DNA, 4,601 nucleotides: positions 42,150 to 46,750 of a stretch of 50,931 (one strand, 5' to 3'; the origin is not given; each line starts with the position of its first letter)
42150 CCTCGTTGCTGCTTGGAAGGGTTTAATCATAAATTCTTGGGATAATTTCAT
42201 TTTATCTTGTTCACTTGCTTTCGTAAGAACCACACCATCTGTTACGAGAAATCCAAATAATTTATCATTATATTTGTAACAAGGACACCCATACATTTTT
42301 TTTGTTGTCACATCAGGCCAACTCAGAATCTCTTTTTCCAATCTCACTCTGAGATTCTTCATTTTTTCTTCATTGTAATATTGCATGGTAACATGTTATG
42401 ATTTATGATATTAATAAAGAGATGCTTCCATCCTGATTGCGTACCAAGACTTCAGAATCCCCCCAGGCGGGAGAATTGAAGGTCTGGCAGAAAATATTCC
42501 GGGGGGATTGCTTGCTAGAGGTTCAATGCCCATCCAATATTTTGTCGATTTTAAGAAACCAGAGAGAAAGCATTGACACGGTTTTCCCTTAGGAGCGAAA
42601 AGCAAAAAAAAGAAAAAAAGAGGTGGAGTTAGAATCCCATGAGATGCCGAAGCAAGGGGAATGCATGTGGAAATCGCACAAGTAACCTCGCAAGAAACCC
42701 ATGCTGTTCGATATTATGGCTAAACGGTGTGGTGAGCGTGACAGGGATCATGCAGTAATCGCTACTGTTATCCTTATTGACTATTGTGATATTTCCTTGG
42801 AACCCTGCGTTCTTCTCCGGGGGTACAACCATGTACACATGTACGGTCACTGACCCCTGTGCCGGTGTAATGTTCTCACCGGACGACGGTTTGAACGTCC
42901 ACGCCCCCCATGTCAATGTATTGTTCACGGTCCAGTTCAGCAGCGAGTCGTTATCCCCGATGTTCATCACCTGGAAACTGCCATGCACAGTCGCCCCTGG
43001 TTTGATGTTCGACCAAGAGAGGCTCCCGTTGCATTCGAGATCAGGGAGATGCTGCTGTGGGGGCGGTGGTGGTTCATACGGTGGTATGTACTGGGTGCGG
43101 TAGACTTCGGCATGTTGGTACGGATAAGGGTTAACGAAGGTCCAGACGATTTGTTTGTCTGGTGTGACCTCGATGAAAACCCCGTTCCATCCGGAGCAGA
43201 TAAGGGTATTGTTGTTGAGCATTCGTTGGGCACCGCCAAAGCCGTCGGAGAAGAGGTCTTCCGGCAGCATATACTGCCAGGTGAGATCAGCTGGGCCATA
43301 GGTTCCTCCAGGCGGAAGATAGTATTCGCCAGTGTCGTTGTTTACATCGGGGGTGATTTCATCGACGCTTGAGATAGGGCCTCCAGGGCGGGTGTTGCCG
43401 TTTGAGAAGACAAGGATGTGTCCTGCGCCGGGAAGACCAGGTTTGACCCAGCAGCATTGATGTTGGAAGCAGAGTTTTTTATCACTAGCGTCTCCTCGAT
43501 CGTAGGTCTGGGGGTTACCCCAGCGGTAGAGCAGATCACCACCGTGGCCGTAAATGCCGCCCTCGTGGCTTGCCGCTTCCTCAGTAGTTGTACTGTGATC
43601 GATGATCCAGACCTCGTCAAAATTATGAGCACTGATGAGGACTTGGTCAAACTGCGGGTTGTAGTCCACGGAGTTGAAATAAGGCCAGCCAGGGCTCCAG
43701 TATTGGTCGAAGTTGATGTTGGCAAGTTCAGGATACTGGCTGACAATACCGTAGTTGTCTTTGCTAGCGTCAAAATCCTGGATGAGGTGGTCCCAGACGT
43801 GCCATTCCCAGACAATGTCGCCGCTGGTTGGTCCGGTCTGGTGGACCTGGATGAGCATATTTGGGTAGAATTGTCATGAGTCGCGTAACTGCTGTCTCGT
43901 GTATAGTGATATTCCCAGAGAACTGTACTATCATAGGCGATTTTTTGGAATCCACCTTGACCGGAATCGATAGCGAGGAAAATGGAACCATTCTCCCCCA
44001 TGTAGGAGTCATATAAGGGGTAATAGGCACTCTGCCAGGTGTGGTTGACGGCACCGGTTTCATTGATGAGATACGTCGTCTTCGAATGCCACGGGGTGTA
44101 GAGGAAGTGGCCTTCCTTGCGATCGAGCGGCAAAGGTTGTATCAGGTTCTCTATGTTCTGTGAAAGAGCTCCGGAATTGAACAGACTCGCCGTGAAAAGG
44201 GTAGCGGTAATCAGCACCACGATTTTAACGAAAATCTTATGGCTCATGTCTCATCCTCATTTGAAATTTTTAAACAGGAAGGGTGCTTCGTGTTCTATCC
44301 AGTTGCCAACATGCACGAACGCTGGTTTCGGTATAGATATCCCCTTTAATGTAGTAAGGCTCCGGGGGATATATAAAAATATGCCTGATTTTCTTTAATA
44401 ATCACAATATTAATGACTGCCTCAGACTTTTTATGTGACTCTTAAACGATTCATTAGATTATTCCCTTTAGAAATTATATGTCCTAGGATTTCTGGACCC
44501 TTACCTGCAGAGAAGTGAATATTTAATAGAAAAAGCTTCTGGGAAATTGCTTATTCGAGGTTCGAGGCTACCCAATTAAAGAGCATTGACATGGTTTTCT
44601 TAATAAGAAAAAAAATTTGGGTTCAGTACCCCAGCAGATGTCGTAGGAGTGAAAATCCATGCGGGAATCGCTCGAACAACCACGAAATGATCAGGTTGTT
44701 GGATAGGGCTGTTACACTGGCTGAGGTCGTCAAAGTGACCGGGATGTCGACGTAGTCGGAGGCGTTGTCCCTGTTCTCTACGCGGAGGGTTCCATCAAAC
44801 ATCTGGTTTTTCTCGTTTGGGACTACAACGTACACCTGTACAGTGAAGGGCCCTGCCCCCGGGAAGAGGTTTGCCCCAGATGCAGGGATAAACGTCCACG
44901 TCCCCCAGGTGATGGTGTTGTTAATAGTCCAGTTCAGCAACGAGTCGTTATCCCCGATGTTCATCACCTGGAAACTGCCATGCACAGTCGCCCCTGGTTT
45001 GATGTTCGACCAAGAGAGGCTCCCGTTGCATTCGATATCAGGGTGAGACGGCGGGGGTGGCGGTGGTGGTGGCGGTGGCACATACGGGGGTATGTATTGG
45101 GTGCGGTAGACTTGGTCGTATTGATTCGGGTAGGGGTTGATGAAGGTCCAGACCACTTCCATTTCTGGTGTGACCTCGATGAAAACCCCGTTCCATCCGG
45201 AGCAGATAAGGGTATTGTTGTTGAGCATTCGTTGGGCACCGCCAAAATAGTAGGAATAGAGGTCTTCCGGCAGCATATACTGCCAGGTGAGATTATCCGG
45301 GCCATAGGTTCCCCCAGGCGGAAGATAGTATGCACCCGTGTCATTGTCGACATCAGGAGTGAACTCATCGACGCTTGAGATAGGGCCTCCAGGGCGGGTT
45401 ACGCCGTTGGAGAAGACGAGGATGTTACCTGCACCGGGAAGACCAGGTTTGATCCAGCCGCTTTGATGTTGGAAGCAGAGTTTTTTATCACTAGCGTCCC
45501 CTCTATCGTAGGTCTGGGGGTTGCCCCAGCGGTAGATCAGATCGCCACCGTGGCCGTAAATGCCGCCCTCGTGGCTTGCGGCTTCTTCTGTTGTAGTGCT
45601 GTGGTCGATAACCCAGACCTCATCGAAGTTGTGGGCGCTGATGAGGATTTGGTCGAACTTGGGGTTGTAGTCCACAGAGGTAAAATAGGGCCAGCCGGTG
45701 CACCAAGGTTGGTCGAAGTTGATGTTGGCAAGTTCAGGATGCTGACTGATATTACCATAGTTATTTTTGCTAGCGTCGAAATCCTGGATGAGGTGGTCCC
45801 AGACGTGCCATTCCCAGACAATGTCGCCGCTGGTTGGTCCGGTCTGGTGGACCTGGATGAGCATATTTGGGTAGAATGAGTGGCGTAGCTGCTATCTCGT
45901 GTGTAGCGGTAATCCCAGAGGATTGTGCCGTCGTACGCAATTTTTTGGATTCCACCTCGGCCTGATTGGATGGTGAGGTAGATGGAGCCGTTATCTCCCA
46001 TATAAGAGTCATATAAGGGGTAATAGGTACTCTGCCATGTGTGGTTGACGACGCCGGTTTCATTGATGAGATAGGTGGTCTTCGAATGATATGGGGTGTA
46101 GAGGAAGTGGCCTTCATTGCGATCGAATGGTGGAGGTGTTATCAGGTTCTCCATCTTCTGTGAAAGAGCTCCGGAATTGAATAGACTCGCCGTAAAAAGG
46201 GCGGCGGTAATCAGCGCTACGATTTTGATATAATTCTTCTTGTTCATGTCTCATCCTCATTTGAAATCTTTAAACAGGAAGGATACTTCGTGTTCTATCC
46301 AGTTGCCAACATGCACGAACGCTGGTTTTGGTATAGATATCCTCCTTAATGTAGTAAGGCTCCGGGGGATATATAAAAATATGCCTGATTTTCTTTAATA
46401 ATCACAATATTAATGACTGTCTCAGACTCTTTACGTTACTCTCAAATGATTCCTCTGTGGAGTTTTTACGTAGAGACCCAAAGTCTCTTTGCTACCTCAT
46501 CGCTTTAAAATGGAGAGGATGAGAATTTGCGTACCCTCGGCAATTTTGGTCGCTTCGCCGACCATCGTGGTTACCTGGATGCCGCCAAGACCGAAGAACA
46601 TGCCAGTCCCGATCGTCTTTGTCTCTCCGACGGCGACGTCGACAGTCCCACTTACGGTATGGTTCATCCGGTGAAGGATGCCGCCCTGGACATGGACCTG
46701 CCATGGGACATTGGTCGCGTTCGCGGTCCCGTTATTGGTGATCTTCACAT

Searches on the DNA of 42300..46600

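Call 26: search_rna_families(source=window, start=42300, end=46600, threshold=evalue, max_evalue=1)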
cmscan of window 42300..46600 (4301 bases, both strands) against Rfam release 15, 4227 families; matches with E-value up to 1: 1.
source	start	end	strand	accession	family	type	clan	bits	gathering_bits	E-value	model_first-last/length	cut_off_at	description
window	42300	42465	-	RF02032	GOLLD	Gene;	-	16.3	150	0.33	1-184/416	3'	Giant, ornate, lake- and Lactobacillales-derived (GOLLD) RNA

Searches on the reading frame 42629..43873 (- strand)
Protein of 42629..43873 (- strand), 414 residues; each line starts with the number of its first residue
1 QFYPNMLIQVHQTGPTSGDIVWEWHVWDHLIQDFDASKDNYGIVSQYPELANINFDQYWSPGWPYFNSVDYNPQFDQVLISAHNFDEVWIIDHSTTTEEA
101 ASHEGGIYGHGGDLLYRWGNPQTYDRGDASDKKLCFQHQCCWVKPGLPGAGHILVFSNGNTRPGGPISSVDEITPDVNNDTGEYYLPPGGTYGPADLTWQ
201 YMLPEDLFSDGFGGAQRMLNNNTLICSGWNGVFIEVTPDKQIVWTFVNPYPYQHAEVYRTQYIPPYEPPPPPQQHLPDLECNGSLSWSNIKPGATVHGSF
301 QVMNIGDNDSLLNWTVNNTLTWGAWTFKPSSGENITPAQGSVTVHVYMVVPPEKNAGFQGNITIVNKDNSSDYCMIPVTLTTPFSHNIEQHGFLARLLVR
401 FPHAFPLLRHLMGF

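Call 6: search_protein_families(library=pfam, proteins=[window:42629-43873:-], max_evalue=0.01)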
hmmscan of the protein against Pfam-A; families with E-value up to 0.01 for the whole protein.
window:42629-43873:- (414 aa): 1 family
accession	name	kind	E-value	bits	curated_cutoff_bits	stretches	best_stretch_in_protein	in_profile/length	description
PF05935.17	Arylsulfotrans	-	5.9e-07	29.3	24.2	1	16-233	133-337/374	Arylsulfotransferase (ASST)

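Call 18: find_encoding_contigs(protein=window:42629-43858:-, flank=6000, max_places=8)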
Protein window:42629-43858:- (409 aa): no gene with exactly this product is on record in the collection.

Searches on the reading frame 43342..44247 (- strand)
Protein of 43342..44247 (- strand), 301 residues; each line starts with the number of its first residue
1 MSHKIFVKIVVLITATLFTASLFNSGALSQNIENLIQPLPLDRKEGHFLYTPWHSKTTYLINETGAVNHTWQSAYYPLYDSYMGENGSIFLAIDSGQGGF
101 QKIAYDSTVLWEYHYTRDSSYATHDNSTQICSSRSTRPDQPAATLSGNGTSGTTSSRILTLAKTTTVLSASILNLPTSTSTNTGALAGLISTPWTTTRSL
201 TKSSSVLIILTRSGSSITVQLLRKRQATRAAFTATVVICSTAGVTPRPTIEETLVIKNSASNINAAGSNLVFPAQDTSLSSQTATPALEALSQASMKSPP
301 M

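Call 6: search_protein_families(library=pfam, proteins=[window:43342-44247:-], max_evalue=0.01)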
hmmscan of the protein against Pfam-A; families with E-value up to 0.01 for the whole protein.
window:43342-44247:- (301 aa): 0 families

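Call 51: find_encoding_contigs(protein=window:43342-44247:-, flank=6000, max_places=8)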
Protein window:43342-44247:- (301 aa): no gene with exactly this product is on record in the collection.

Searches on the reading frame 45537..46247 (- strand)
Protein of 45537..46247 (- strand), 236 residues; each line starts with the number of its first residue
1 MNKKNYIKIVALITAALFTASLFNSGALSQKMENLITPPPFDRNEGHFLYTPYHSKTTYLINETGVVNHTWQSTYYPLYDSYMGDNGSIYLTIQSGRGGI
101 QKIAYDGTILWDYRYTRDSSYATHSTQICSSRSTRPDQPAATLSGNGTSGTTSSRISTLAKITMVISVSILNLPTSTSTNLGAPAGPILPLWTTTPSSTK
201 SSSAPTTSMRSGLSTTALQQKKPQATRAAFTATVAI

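Call 6: search_protein_families(library=pfam, proteins=[window:45537-46247:-], max_evalue=0.01)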
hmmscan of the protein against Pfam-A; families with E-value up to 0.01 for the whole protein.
window:45537-46247:- (236 aa): 0 families

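Call 52: find_encoding_contigs(protein=window:45537-46247:-, flank=6000, max_places=8)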
Protein window:45537-46247:- (236 aa): no gene with exactly this product is on record in the collection.
